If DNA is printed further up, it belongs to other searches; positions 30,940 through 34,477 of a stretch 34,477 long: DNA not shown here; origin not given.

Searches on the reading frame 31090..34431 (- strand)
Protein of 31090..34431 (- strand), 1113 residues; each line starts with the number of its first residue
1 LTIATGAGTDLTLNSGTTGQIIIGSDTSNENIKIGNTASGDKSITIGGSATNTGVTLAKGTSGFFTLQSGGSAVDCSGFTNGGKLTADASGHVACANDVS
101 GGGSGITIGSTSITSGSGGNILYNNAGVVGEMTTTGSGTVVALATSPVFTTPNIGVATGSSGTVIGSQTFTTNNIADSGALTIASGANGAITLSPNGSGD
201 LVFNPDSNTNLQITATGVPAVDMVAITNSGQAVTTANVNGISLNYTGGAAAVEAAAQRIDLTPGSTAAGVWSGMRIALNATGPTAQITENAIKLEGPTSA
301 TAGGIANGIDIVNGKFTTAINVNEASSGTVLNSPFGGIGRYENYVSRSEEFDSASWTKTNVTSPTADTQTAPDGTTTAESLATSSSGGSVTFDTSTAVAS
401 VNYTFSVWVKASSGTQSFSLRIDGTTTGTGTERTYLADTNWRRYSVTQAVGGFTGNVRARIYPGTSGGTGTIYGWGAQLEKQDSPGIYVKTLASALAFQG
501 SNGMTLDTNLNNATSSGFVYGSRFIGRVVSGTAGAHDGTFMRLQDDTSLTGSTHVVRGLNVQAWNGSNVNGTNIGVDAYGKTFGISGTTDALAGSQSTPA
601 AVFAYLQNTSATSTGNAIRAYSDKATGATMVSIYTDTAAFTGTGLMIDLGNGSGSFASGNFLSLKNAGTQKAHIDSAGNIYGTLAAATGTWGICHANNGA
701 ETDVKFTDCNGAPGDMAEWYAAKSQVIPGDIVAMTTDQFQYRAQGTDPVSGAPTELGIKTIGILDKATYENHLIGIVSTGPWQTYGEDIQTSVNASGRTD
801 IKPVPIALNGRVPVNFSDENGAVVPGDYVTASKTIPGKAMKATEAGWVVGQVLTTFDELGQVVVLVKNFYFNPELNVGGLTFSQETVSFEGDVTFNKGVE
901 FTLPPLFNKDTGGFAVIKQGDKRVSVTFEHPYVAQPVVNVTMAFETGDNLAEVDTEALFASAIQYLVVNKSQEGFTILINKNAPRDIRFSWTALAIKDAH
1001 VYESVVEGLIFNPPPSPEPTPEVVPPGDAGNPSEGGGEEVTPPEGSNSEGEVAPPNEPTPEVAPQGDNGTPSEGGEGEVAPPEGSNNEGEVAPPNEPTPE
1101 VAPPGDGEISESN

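Call 4: search_protein_families(library=pfam, proteins=[window:31090-34431:-], max_evalue=0.1)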
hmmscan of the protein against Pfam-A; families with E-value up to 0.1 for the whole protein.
window:31090-34431:- (1113 aa): 0 families

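Call 7: search_protein_families(library=ncbifam, proteins=[window:31090-34431:-], max_evalue=0.1)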
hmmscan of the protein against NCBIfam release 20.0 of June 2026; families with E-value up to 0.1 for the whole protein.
window:31090-34431:- (1113 aa): 1 family
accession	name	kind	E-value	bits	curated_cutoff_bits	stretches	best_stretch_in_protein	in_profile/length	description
NF048003.1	GTA_spike_fiber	domain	3.5e-24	86.3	36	1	342-495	7-177/182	phage head spike fiber domain-containing protein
